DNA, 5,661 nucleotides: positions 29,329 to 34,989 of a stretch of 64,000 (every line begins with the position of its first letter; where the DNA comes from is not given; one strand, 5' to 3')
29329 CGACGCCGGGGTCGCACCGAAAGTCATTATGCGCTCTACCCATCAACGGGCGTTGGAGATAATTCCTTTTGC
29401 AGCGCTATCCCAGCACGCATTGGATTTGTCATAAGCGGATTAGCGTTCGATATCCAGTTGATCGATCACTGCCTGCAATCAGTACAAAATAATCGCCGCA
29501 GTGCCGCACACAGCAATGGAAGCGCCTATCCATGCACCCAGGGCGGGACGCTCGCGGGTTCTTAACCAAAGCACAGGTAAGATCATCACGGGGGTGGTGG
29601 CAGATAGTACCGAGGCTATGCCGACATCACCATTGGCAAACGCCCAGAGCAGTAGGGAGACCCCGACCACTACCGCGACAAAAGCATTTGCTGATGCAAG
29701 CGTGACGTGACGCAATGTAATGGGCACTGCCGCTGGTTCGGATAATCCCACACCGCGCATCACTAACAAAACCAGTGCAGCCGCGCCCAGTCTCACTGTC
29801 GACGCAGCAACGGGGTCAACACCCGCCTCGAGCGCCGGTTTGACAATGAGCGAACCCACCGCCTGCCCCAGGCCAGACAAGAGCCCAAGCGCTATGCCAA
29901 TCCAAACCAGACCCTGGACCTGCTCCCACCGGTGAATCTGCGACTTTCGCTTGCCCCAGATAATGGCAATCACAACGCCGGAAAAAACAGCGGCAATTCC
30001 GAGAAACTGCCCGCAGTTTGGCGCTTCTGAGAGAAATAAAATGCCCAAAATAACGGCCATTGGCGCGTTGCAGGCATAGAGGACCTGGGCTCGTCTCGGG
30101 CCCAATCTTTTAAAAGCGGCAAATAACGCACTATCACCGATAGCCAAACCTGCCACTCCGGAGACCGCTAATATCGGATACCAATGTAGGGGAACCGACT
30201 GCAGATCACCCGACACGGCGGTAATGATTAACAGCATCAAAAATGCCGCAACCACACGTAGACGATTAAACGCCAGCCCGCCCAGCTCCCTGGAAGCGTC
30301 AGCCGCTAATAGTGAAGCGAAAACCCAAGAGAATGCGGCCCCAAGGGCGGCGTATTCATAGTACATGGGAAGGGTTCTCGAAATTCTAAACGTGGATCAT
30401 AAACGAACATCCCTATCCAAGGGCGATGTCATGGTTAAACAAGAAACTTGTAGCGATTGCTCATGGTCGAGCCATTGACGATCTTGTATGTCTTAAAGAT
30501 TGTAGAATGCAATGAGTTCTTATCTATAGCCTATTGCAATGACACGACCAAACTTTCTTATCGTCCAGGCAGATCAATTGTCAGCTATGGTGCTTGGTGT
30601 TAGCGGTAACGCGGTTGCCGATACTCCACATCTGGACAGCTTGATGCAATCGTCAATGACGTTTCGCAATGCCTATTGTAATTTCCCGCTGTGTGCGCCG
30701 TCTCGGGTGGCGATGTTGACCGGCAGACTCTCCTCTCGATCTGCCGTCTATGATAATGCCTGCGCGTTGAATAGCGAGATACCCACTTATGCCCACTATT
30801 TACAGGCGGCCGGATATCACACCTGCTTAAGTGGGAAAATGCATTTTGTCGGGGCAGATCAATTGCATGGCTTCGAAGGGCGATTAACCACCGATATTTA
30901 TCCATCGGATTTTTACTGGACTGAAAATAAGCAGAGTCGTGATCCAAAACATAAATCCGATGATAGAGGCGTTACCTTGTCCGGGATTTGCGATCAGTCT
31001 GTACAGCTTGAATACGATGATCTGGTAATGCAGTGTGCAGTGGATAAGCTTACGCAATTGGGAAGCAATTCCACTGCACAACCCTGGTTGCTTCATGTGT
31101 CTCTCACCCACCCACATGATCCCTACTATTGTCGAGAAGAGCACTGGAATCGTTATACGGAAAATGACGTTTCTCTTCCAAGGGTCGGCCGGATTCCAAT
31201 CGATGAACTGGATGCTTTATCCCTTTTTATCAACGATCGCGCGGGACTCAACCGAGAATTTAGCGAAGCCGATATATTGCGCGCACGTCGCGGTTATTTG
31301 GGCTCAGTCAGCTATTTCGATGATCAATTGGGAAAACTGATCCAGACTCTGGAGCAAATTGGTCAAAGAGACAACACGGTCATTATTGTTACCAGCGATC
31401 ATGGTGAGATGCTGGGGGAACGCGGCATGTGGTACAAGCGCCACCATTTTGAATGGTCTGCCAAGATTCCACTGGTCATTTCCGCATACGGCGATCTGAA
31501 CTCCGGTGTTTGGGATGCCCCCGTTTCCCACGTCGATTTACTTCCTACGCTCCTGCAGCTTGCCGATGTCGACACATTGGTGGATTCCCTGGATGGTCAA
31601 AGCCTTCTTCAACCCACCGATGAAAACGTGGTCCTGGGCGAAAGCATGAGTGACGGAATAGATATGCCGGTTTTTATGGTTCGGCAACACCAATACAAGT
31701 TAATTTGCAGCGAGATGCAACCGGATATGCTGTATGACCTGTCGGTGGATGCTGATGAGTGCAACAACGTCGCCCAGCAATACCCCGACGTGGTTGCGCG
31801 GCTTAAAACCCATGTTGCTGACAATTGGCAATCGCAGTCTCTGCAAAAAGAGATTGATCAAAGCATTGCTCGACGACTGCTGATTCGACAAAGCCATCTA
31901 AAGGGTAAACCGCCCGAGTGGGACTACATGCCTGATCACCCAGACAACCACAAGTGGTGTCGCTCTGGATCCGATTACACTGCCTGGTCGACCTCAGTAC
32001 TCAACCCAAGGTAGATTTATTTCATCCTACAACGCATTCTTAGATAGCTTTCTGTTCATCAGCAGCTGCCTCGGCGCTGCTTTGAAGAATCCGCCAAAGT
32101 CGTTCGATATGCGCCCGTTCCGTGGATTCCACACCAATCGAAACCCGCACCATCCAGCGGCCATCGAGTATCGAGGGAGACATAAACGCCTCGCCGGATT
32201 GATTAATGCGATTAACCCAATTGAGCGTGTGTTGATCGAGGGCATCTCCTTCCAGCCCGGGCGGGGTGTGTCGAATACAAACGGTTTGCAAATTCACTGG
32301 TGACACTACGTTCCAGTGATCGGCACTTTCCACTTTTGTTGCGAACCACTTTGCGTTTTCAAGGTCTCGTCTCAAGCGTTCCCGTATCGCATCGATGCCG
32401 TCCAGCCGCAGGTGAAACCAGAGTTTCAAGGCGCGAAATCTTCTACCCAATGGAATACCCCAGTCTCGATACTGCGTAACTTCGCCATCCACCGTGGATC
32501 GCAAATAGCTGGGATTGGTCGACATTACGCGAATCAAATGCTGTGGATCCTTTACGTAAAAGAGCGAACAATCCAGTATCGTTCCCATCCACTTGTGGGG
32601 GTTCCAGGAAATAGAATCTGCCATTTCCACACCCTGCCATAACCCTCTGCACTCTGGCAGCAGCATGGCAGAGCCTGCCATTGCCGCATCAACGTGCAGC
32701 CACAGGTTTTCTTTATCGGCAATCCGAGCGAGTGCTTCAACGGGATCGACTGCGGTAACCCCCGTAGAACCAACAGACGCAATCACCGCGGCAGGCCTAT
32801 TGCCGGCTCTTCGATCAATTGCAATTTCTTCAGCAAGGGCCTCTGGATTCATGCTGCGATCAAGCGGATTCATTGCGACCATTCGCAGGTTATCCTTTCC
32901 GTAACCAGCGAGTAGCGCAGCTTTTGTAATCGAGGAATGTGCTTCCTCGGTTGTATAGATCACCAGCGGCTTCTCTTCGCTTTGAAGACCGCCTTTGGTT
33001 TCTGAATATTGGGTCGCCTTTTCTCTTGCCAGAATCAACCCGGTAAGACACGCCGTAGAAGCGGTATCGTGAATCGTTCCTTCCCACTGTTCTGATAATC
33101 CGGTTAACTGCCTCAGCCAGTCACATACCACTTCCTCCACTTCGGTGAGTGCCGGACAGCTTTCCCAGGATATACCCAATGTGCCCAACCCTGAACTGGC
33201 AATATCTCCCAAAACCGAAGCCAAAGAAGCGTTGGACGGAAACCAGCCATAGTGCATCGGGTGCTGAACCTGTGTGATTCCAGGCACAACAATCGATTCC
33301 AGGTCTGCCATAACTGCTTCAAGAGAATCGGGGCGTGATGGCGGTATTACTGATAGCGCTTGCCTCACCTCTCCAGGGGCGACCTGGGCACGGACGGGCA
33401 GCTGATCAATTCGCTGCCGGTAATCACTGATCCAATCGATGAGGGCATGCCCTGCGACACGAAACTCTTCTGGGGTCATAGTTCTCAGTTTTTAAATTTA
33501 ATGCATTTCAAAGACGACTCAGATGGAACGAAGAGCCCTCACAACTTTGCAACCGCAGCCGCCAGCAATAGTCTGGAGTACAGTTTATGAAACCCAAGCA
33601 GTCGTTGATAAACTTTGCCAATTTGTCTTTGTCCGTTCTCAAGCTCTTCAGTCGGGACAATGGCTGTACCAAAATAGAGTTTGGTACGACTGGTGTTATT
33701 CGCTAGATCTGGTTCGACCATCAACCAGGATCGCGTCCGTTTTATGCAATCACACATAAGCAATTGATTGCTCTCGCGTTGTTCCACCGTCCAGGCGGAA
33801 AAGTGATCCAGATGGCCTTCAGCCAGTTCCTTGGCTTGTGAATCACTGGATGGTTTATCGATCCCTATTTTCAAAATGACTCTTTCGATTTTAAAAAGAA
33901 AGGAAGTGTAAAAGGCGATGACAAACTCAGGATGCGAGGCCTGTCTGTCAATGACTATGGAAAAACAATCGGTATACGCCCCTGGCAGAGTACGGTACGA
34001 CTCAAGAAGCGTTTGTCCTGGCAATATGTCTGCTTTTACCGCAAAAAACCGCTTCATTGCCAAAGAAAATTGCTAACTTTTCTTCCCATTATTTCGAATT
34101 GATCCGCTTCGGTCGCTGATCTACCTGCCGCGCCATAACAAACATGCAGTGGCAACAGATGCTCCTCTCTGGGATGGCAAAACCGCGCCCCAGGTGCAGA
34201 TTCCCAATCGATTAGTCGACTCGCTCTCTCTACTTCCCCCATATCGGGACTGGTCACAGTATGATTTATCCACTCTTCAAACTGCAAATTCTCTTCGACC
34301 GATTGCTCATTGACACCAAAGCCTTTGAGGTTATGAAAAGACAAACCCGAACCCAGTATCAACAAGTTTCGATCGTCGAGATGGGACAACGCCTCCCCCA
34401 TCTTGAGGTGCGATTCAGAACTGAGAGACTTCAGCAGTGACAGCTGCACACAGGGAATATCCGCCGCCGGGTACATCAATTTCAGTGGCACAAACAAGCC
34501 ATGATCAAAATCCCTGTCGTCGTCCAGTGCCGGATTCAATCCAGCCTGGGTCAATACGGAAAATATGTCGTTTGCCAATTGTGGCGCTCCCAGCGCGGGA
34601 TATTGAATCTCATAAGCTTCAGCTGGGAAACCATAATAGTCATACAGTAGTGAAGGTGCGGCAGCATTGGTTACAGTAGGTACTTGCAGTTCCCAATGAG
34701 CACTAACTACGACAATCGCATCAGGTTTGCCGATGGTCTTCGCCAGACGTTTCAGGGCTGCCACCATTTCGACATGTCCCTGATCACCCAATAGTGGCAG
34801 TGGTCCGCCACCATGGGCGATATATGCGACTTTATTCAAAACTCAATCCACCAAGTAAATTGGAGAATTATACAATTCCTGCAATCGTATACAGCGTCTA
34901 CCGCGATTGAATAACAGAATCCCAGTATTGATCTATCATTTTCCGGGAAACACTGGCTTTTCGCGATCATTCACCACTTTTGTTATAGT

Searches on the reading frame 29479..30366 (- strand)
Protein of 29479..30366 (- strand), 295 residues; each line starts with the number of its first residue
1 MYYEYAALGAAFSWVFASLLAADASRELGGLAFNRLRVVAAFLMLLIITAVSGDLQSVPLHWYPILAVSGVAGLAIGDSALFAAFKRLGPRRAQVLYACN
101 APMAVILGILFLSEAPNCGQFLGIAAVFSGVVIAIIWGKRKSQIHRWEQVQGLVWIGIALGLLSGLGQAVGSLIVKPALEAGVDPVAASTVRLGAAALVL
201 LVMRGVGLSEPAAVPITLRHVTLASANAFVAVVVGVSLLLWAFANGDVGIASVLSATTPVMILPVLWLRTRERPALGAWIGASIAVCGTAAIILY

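Call 30: search_protein_families(library=pfam, proteins=[window:29479-30366:-], max_evalue=0.001)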
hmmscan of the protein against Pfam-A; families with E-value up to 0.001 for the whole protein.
window:29479-30366:- (295 aa): 1 family
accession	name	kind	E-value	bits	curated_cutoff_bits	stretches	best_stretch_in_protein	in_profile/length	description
PF00892.27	EamA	-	1.3e-29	103.6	28.2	2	5-134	5-133/135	EamA-like transporter family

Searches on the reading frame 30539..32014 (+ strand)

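Call 30: search_protein_families(library=pfam, proteins=[window:30539-32014:+], max_evalue=0.001)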
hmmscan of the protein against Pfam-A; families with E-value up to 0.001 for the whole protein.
window:30539-32014:+ (491 aa): 3 families
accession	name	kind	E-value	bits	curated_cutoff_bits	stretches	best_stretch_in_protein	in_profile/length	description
PF00884.28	Sulfatase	-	1.2e-48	166.4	25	1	4-344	1-301/301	Sulfatase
PF16347.10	SGSH_C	-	2.7e-10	41.1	29.3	1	293-427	1-149/154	N-sulphoglucosamine sulphohydrolase, C-terminal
PF01663.27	Phosphodiest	-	3.6e-08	33.8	23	1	256-289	187-220/342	Type I phosphodiesterase / nucleotide pyrophosphatase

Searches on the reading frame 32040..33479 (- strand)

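Call 30: search_protein_families(library=pfam, proteins=[window:32040-33479:-], max_evalue=0.001)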
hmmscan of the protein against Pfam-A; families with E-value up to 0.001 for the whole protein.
window:32040-33479:- (479 aa): 1 family
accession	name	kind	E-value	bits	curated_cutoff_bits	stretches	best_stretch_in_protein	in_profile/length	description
PF00282.25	Pyridoxal_deC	-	1.4e-86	291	27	1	35-403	1-373/375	Pyridoxal-dependent decarboxylase conserved domain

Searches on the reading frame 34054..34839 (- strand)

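Call 30: search_protein_families(library=pfam, proteins=[window:34054-34839:-], max_evalue=0.001)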
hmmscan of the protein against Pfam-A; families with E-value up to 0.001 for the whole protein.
window:34054-34839:- (261 aa): 1 family
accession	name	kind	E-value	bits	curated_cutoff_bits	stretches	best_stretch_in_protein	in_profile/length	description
PF02900.23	LigB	-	2.8e-29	102.5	26.3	1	30-243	35-249/269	Catalytic LigB subunit of aromatic ring-opening dioxygenase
